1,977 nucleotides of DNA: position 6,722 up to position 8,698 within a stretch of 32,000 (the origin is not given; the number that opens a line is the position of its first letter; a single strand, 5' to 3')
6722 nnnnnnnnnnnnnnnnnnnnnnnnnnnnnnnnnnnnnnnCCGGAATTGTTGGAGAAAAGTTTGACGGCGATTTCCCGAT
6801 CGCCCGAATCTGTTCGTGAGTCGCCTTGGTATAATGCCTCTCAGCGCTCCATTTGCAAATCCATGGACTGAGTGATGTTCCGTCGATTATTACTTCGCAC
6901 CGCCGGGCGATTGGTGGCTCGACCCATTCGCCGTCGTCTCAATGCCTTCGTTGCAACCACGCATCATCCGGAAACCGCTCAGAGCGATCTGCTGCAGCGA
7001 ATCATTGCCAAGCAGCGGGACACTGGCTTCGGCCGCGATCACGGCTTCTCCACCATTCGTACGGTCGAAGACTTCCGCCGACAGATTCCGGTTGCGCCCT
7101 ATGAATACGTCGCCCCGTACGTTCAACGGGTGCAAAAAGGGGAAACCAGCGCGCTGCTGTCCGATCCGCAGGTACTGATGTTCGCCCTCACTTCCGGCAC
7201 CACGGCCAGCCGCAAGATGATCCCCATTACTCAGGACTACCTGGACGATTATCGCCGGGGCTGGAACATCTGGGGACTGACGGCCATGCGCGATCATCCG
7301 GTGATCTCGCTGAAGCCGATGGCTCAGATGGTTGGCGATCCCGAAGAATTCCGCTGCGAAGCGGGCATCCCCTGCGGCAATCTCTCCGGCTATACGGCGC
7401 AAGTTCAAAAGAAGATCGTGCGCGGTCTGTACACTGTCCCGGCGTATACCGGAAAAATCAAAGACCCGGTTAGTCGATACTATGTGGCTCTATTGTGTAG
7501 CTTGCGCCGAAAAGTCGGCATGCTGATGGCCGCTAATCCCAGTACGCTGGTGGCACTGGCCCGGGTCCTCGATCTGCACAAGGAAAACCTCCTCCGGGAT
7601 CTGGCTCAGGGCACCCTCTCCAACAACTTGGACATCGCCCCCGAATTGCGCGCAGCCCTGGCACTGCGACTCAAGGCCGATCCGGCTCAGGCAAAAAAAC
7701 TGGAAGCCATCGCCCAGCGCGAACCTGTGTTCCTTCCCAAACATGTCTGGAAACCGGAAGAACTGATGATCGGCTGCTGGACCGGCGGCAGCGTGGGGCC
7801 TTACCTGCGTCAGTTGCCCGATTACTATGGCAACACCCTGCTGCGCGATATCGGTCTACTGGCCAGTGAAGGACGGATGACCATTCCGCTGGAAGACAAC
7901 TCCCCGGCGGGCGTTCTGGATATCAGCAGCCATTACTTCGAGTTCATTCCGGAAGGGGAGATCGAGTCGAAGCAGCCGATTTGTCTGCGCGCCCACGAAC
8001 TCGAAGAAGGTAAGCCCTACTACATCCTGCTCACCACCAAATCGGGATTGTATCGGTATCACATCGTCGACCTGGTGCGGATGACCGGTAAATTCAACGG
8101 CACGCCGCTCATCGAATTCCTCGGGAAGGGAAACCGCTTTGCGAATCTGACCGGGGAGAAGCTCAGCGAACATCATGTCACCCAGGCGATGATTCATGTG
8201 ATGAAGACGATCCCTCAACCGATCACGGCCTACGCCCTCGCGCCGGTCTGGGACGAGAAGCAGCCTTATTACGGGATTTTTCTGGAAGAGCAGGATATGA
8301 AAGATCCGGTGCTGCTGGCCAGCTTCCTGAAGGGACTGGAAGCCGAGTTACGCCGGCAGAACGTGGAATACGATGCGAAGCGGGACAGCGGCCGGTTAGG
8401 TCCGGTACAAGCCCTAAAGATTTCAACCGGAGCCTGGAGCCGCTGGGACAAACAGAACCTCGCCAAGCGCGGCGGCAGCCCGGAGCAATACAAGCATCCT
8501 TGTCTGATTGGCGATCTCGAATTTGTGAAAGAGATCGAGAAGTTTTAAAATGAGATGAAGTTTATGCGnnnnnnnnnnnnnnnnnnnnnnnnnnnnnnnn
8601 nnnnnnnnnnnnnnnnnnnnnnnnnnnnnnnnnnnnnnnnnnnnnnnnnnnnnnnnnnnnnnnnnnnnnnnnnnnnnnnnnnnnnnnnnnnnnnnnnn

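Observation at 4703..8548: Orphan trio of Cys-less KS-like partner, complete ketosynthase and GH3 adenylating enzyme: candidate minimal pathway for an acyl- or polyene-acid conjugate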

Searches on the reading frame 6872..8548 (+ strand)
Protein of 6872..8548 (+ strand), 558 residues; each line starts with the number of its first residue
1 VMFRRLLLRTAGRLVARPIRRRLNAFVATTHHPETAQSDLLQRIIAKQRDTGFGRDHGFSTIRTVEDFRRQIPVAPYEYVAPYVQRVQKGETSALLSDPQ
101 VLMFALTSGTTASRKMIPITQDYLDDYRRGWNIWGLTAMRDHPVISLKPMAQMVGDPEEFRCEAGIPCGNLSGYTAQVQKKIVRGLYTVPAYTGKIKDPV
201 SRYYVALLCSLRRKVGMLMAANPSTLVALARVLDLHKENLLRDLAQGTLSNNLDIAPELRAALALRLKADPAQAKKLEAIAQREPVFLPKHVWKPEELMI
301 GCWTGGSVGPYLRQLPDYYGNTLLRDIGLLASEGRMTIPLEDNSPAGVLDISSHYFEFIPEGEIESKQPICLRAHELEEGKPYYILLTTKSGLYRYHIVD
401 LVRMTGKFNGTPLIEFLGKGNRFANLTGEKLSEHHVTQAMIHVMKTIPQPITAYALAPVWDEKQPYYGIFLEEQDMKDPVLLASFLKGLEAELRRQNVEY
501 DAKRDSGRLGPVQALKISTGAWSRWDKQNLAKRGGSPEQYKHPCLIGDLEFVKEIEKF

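Call 4: search_protein_families(library=pfam, proteins=[window:6872-8548:+], max_evalue=0.01)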
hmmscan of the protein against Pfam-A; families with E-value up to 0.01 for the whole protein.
window:6872-8548:+ (558 aa): 3 families
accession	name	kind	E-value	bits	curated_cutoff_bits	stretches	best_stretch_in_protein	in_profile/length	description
PF03321.19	GH3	-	1e-69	235.5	23.6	1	23-322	2-302/304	GH3 family N-terminal domain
PF23571.1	GH3_M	-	4e-20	72.1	23.6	1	349-419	3-75/75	GH3 family central domain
PF23572.1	GH3_C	-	8.8e-17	62.3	23.6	1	436-548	3-117/119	GH3 family C-terminal domain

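Call 5: search_protein_families(library=ncbifam, proteins=[window:6872-8548:+], max_evalue=0.01)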
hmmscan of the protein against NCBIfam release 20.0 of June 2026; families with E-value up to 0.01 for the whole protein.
window:6872-8548:+ (558 aa): 1 family
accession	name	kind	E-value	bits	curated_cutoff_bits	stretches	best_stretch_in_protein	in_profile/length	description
NF052613.1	OlsH_GH3_orni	equivalog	3.4e-33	114.9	620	2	28-235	33-243/524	lyso-ornithine lipid synthetase OlsH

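Call 16: find_homologous_proteins(query=window:6872-8548:+, max_evalue=1e-20)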
Query window:6872-8548:+ (558 aa): 4481 proteins with E <= 1e-20 among 8000 candidates; the best 120 are listed.
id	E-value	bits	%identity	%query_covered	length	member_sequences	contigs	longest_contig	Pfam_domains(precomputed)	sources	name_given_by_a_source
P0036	0.0e+0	1280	100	100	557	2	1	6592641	PF03321.20,PF23571.2,PF23572.2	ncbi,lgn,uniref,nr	ncbi:GH3 auxin-responsive promoter family protein [Telmatocola sphagniphila]|uniref:GH3 auxin-respon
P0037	0.0e+0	1031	79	99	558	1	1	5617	PF03321.20,PF23571.2,PF23572.2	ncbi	-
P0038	4.8e-250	849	67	99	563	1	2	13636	PF03321.20,PF23571.2,PF23572.2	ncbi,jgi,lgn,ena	jgi:hypothetical protein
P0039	7.6e-248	842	66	99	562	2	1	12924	PF03321.20,PF23571.2,PF23572.2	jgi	jgi:hypothetical protein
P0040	1.4e-247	841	67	99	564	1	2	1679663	PF03321.20,PF23571.2,PF23572.2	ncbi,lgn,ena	-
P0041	3.9e-247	839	66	99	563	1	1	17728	PF03321.20,PF23571.2,PF23572.2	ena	-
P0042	1.1e-246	838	66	99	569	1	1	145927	PF03321.20,PF23571.2,PF23572.2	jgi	jgi:hypothetical protein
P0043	8.3e-246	835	64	99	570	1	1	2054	PF03321.20,PF23571.2,PF23572.2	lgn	-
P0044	4.9e-245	833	66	99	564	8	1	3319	PF03321.20,PF23571.2,PF23572.2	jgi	-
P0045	7.6e-245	832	65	99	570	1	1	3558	PF03321.20,PF23571.2,PF23572.2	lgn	-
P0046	2.1e-244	830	65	100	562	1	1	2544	PF03321.20,PF23571.2,PF23572.2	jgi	jgi:hypothetical protein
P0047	5.1e-244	829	64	99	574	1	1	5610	PF03321.20,PF23571.2,PF23572.2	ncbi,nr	ncbi:MAG: GH3 auxin-responsive promoter family protein [Planctomycetes bacterium]|nr:GH3 auxin-respo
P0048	6.4e-244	829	65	99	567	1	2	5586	PF03321.20,PF23571.2,PF23572.2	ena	-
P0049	5.1e-242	823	64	99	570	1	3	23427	PF03321.20,PF23571.2,PF23572.2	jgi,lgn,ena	-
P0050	6.9e-242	822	63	99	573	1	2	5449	PF03321.20,PF23571.2,PF23572.2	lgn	-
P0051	1.9e-241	821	63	98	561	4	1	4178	PF03321.20,PF23571.2,PF23572.2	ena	-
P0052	4.7e-241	819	63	99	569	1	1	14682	PF03321.20,PF23571.2,PF23572.2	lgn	-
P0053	5.7e-241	819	64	100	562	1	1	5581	PF03321.20,PF23571.2,PF23572.2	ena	-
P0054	7.6e-241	819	64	99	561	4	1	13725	PF03321.20,PF23571.2,PF23572.2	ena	-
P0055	7.5e-240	815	63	99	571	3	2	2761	PF03321.20,PF23571.2,PF23572.2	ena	-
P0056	3.5e-239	813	64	99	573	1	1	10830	PF03321.20,PF23571.2,PF23572.2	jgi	jgi:hypothetical protein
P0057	7.1e-239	812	63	99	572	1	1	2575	PF03321.20,PF23571.2,PF23572.2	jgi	jgi:hypothetical protein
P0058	5.3e-238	809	65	99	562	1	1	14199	PF03321.20,PF23571.2,PF23572.2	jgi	jgi:GH3 auxin-responsive promoter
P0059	6.5e-238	809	62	99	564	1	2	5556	PF03321.20,PF23571.2,PF23572.2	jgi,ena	-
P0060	7.1e-238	809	63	99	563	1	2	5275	PF03321.20,PF23571.2,PF23572.2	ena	-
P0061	3.4e-237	807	64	99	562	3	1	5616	PF03321.20,PF23571.2,PF23572.2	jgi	jgi:hypothetical protein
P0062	5.6e-236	803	62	99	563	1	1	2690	PF03321.20,PF23571.2,PF23572.2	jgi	jgi:hypothetical protein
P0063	9.2e-236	802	62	99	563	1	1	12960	PF03321.20,PF23571.2,PF23572.2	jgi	jgi:hypothetical protein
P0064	9.8e-236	802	63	99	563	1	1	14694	PF03321.20,PF23571.2,PF23572.2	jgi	jgi:GH3 auxin-responsive promoter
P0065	1.3e-235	801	62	99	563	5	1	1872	PF03321.20,PF23571.2,PF23572.2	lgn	-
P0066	1.4e-235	801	62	99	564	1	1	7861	PF03321.20,PF23571.2,PF23572.2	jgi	jgi:hypothetical protein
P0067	3.3e-235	800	63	99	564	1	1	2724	PF03321.20,PF23571.2,PF23572.2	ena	-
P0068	3.7e-235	800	62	99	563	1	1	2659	PF03321.20,PF23571.2,PF23572.2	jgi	jgi:GH3 auxin-responsive promoter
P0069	6.9e-235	799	63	99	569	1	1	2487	PF03321.20,PF23571.2,PF23572.2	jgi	jgi:GH3 auxin-responsive promoter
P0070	8.3e-235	799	61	99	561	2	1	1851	PF03321.20,PF23571.2,PF23572.2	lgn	-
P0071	8.4e-235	799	63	99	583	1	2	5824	PF03321.20,PF23571.2,PF23572.2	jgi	jgi:GH3 auxin-responsive promoter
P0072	1.1e-234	798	62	99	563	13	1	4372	PF03321.20,PF23571.2,PF23572.2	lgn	-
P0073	1.2e-233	795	62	100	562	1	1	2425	PF03321.20,PF23571.2,PF23572.2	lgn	-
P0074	2.0e-233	794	62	98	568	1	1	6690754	PF03321.20,PF23571.2,PF23572.2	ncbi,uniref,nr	ncbi:GH3 auxin-responsive promoter family protein [Tuwongella immobilis]|uniref:GH3 auxin-responsive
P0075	2.7e-233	794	62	98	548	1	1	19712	PF03321.20,PF23571.2,PF23572.2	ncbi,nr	ncbi:MAG TPA: GH3 auxin-responsive promoter family protein, partial [Gemmataceae bacterium]|nr:GH3 a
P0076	3.5e-233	793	61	99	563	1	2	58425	PF03321.20,PF23571.2,PF23572.2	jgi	jgi:hypothetical protein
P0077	6.4e-233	793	62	99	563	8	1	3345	PF03321.20,PF23571.2,PF23572.2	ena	-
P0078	7.1e-233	792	62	99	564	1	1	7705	PF03321.20,PF23571.2,PF23572.2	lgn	-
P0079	1.5e-232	791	61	99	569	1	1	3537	PF03321.20,PF23571.2,PF23572.2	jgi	jgi:hypothetical protein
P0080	2.5e-232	791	62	99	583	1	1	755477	PF03321.20,PF23571.2,PF23572.2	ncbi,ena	-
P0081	3.1e-232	790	61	99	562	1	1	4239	PF03321.20,PF23571.2,PF23572.2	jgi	jgi:hypothetical protein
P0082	3.3e-232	790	62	99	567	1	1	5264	PF03321.20,PF23571.2,PF23572.2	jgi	jgi:hypothetical protein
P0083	9.0e-232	789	62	99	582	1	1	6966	PF03321.20,PF23571.2,PF23572.2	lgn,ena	-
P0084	1.7e-231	788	62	99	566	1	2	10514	PF03321.20,PF23571.2,PF23572.2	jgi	jgi:hypothetical protein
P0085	1.9e-231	788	64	99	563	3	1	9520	PF03321.20,PF23571.2,PF23572.2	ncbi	-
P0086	2.5e-231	787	60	99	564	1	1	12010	PF03321.20,PF23571.2,PF23572.2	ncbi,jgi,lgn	-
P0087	3.4e-231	787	61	99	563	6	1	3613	PF03321.20,PF23571.2,PF23572.2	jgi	jgi:hypothetical protein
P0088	4.2e-231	787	61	99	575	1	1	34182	PF03321.20,PF23571.2,PF23572.2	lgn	-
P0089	4.2e-231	787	62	99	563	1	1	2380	PF03321.20,PF23571.2,PF23572.2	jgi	jgi:hypothetical protein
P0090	5.9e-231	786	62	99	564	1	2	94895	PF03321.20,PF23571.2,PF23572.2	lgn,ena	-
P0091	1.4e-230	785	61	99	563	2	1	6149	PF03321.20,PF23571.2,PF23572.2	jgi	-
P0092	1.8e-230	784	62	99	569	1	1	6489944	PF03321.20,PF23571.2,PF23572.2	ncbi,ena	-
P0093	2.2e-230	784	63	99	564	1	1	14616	PF03321.20,PF23571.2,PF23572.2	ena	-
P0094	2.9e-230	784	63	99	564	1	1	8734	PF03321.20,PF23571.2,PF23572.2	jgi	-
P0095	3.5e-230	783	63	99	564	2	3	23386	PF03321.20,PF23571.2,PF23572.2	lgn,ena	-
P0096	4.4e-230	783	63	99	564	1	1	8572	PF03321.20,PF23571.2,PF23572.2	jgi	-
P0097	4.7e-230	783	60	99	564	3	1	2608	PF03321.20,PF23571.2,PF23572.2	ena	-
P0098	5.9e-230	783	62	99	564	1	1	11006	PF03321.20,PF23571.2,PF23572.2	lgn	-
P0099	6.0e-230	783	61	99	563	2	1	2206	PF03321.20,PF23571.2,PF23572.2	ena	-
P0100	7.9e-230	782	63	99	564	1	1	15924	PF03321.20,PF23571.2,PF23572.2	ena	-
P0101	8.4e-230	782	61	99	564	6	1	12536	PF03321.20,PF23571.2,PF23572.2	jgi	jgi:hypothetical protein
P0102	1.1e-229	782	60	99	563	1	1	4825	PF03321.20,PF23571.2,PF23572.2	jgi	jgi:hypothetical protein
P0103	1.2e-229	782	62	99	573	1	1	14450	PF03321.20,PF23571.2,PF23572.2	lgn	-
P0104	1.4e-229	781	60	99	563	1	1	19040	PF03321.20,PF23571.2,PF23572.2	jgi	jgi:GH3 auxin-responsive promoter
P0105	1.9e-229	781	62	99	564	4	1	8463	PF03321.20,PF23571.2,PF23572.2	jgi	-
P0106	2.2e-229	781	63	100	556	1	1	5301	PF03321.20,PF23571.2,PF23572.2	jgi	jgi:GH3 auxin-responsive promoter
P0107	2.4e-229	781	60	99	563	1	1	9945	PF03321.20,PF23571.2,PF23572.2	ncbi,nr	ncbi:MAG TPA: GH3 auxin-responsive promoter family protein [Gemmataceae bacterium]|nr:GH3 auxin-resp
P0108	2.5e-229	781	62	99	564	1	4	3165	PF03321.20,PF23571.2,PF23572.2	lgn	-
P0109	2.8e-229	780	60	99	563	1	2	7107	PF03321.20,PF23571.2,PF23572.2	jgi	jgi:hypothetical protein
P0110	3.1e-229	780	62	99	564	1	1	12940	PF03321.20,PF23571.2,PF23572.2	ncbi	-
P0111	3.5e-229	780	60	99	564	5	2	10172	PF03321.20,PF23571.2,PF23572.2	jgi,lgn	jgi:hypothetical protein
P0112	3.6e-229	780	62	99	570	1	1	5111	PF03321.20,PF23571.2,PF23572.2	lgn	-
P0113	3.9e-229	780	60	99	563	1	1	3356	PF03321.20,PF23571.2,PF23572.2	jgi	jgi:GH3 auxin-responsive promoter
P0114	7.3e-229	779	61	99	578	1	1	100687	PF03321.20,PF23571.2,PF23572.2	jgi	jgi:hypothetical protein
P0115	1.0e-228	779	60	99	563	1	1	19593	PF03321.20,PF23571.2,PF23572.2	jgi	jgi:GH3 auxin-responsive promoter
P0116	1.0e-228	779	62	99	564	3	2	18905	PF03321.20,PF23571.2,PF23572.2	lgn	-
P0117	1.1e-228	779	60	99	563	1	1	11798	PF03321.20,PF23571.2,PF23572.2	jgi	jgi:GH3 auxin-responsive promoter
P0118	1.5e-228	778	62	99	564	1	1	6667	PF03321.20,PF23571.2,PF23572.2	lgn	-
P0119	1.6e-228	778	60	99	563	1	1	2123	PF03321.20,PF23571.2,PF23572.2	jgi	jgi:GH3 auxin-responsive promoter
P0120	2.5e-228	777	62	99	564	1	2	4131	PF03321.20,PF23571.2,PF23572.2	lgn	-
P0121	2.6e-228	777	62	99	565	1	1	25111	PF03321.20,PF23571.2,PF23572.2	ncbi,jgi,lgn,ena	jgi:hypothetical protein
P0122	2.9e-228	777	62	99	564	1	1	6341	PF03321.20,PF23571.2,PF23572.2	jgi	jgi:hypothetical protein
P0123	3.0e-228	777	62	99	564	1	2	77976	PF03321.20,PF23571.2,PF23572.2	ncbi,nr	ncbi:MAG: GH3 auxin-responsive promoter family protein [Gemmataceae bacterium]|nr:GH3 auxin-responsi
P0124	3.8e-228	777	60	99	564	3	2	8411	PF03321.20,PF23571.2,PF23572.2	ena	-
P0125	3.8e-228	777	61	99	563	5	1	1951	PF03321.20,PF23571.2,PF23572.2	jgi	-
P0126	4.7e-228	776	62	99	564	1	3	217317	PF03321.20,PF23571.2,PF23572.2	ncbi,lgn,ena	-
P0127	5.1e-228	776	59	99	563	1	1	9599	PF03321.20,PF23571.2,PF23572.2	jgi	jgi:hypothetical protein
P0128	5.5e-228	776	61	97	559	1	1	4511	PF03321.20,PF23571.2,PF23572.2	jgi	jgi:hypothetical protein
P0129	5.8e-228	776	60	99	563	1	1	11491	PF03321.20,PF23571.2,PF23572.2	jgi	jgi:hypothetical protein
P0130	5.9e-228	776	62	99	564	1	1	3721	PF03321.20,PF23571.2,PF23572.2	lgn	-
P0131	6.2e-228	776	61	99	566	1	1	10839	PF03321.20,PF23571.2,PF23572.2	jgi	jgi:hypothetical protein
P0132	6.8e-228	776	61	99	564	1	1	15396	PF03321.20,PF23571.2,PF23572.2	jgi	jgi:hypothetical protein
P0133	9.2e-228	776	60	99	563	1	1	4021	PF03321.20,PF23571.2,PF23572.2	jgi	jgi:hypothetical protein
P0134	1.1e-227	775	62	99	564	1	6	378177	PF03321.20,PF23571.2,PF23572.2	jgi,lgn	jgi:hypothetical protein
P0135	1.5e-227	775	61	99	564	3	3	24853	PF03321.20,PF23571.2,PF23572.2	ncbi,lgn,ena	-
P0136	1.7e-227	775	61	100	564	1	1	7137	PF03321.20,PF23571.2,PF23572.2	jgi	jgi:hypothetical protein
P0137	2.7e-227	774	61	98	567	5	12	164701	PF03321.20,PF23571.2,PF23572.2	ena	-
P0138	2.7e-227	774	60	99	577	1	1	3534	PF03321.20,PF23571.2,PF23572.2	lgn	-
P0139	3.1e-227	774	61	99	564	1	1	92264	PF03321.20,PF23571.2,PF23572.2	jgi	jgi:hypothetical protein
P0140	4.0e-227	773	61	99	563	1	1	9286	PF03321.20,PF23571.2,PF23572.2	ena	-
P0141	7.6e-227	772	59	100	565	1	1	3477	PF03321.20,PF23571.2,PF23572.2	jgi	jgi:hypothetical protein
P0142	7.6e-227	772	62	99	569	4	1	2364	PF03321.20,PF23571.2,PF23572.2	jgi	-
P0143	1.1e-226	772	61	99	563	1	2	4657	PF03321.20,PF23571.2,PF23572.2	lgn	-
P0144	1.2e-226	772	60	99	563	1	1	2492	PF03321.20,PF23571.2,PF23572.2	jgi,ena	-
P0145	1.4e-226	772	58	99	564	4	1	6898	PF03321.20,PF23571.2,PF23572.2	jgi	jgi:hypothetical protein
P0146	1.7e-226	771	61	99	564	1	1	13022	PF03321.20,PF23571.2,PF23572.2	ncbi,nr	ncbi:MAG: auxin-responsive promoter [Gemmataceae bacterium]|nr:auxin-responsive promoter [Gemmatacea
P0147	1.7e-226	771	61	99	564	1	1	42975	PF03321.20,PF23571.2,PF23572.2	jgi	jgi:hypothetical protein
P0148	1.9e-226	771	61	99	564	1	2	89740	PF03321.20,PF23571.2,PF23572.2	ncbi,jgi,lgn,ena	jgi:hypothetical protein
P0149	2.0e-226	771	60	99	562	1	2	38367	PF03321.20,PF23571.2,PF23572.2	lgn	-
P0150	2.3e-226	771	61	99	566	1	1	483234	PF03321.20,PF23571.2,PF23572.2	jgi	jgi:hypothetical protein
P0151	2.3e-226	771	61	99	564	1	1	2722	PF03321.20,PF23571.2,PF23572.2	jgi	jgi:hypothetical protein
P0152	3.3e-226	770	61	99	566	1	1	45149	PF03321.20,PF23571.2,PF23572.2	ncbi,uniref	ncbi:GH3 auxin-responsive promoter family protein [Gemmata sp.]|uniref:GH3 auxin-responsive promoter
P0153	3.4e-226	770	62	99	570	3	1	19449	PF03321.20,PF23571.2,PF23572.2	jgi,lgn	jgi:hypothetical protein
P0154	5.1e-226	770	59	99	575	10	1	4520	PF03321.20,PF23571.2,PF23572.2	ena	-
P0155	7.3e-226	769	61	99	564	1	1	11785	PF03321.20,PF23571.2,PF23572.2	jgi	jgi:hypothetical protein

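Call 18: find_encoding_contigs(protein=P0074, flank=8000, max_places=1)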
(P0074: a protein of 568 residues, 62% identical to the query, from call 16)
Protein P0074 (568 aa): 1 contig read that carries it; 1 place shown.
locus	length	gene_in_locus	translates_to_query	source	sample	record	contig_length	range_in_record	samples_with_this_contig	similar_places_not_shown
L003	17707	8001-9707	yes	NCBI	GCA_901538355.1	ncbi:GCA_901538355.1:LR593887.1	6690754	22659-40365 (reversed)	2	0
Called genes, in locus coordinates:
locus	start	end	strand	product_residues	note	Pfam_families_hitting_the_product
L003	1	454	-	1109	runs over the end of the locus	PF03193:RsgA_GTPase (faint), PF13191:AAA_16 (faint), PF00005:ABC_tran (faint), PF13401:AAA_22 (faint), PF00004:AAA (weak), PF07724:AAA_2, PF07728:AAA_5 (weak), PF10431:ClpB_D2-small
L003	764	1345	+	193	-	PF01047:MarR (weak), PF12802:MarR_2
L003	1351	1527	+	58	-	-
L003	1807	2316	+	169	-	PF07977:FabA, PF22818:ApeI-like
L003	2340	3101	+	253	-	PF00106:adh_short, PF01370:Epimerase (weak), PF08659:KR, PF13561:adh_short_C2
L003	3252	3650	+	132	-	PF00550:PP-binding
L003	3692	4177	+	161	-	PF07977:FabA, PF22818:ApeI-like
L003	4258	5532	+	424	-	PF00109:ketoacyl-synt, PF02801:Ketoacyl-synt_C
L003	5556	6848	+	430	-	PF00109:ketoacyl-synt, PF02801:Ketoacyl-synt_C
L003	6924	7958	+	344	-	PF01738:DLH (weak), PF00561:Abhydrolase_1 (weak), PF12146:Hydrolase_4 (faint), PF00326:Peptidase_S9 (weak), PF12697:Abhydrolase_6 (weak), PF08840:BAAT_C (weak)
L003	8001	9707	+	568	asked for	PF03321:GH3, PF23571:GH3_M, PF23572:GH3_C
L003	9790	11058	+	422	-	PF07608:DUF1571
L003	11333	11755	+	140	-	PF00072:Response_reg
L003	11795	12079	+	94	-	PF00166:Cpn10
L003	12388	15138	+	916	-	PF17892:Cadherin_5 (weak), PF17963:Big_9, PF01839:FG-GAP (faint), PF14312:FG-GAP_2 (weak), PF13517:FG-GAP_3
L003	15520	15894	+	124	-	PF00076:RRM_1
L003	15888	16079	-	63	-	-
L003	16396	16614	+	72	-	PF01176:eIF-1a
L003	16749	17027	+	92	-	-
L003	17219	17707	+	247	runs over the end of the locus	-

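Call 19: find_encoding_contigs(protein=P0092, flank=8000, max_places=1)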
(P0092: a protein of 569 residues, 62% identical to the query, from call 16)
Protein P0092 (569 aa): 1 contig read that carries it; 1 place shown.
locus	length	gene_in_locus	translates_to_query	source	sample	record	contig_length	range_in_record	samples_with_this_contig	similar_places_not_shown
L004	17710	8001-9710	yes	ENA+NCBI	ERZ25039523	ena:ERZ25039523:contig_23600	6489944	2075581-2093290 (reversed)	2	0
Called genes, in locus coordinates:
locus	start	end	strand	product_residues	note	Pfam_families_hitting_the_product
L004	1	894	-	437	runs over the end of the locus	PF01425:Amidase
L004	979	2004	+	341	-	PF01118:Semialdhyde_dh, PF22698:Semialdhyde_dhC_1, PF02774:Semialdhyde_dhC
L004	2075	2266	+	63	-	-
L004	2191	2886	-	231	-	PF01261:AP_endonuc_2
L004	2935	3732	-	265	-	PF13267:DUF4058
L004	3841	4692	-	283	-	-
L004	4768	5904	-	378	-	PF03417:AAT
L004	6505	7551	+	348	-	PF00561:Abhydrolase_1, PF12146:Hydrolase_4 (faint), PF12697:Abhydrolase_6 (weak)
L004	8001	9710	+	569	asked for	PF03321:GH3, PF23571:GH3_M, PF23572:GH3_C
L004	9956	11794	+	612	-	PF02353:CMAS (weak), PF06325:PrmA, PF13649:Methyltransf_25 (weak), PF13847:Methyltransf_31, PF02353:CMAS (weak), PF06325:PrmA (weak), PF13847:Methyltransf_31, PF13649:Methyltransf_25, +14 more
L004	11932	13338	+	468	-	PF05598:DUF772, PF01609:DDE_Tnp_1, PF13751:DDE_Tnp_1_6 (weak)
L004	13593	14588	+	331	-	PF00890:FAD_binding_2 (faint), PF01266:DAO, PF01494:FAD_binding_3 (weak), PF01946:Thi4 (weak), PF07992:Pyr_redox_2 (weak), PF12831:FAD_oxidored (weak), PF13450:NAD_binding_8, PF01593:Amino_oxidase, +1 more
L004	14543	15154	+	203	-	-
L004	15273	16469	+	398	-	PF08442:ATP-grasp_2, PF13549:ATP-grasp_5, PF24948:Citrate_synth_N, PF00549:Ligase_CoA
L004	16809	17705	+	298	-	-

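Call 20: find_encoding_contigs(protein=P0040, flank=8000, max_places=1)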
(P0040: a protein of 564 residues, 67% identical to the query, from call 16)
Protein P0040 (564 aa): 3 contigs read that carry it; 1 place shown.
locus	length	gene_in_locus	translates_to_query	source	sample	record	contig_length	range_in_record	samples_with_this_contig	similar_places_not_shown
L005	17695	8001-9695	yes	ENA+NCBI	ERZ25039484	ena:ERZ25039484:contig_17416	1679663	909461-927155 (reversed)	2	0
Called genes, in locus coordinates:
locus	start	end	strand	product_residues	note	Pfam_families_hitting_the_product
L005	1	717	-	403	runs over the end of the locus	-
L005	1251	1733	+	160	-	PF07977:FabA, PF22818:ApeI-like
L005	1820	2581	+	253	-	PF00106:adh_short, PF08659:KR, PF13561:adh_short_C2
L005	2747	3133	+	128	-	PF00550:PP-binding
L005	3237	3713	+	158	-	PF07977:FabA, PF22818:ApeI-like (weak)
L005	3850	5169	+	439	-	PF00109:ketoacyl-synt, PF02801:Ketoacyl-synt_C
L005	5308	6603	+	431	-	PF00109:ketoacyl-synt, PF02801:Ketoacyl-synt_C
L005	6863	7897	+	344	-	PF01738:DLH (weak), PF00561:Abhydrolase_1 (faint), PF12146:Hydrolase_4 (faint), PF00326:Peptidase_S9 (faint)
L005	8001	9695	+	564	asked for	PF03321:GH3, PF23571:GH3_M, PF23572:GH3_C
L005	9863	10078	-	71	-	-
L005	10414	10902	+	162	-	-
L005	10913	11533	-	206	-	-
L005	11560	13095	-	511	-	PF13646:HEAT_2 (faint)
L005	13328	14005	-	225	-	PF00657:Lipase_GDSL, PF13472:Lipase_GDSL_2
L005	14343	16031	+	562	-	PF04966:OprB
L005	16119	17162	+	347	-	PF07608:DUF1571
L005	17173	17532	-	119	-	PF18480:DUF5615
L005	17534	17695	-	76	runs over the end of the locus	PF04255:DUF433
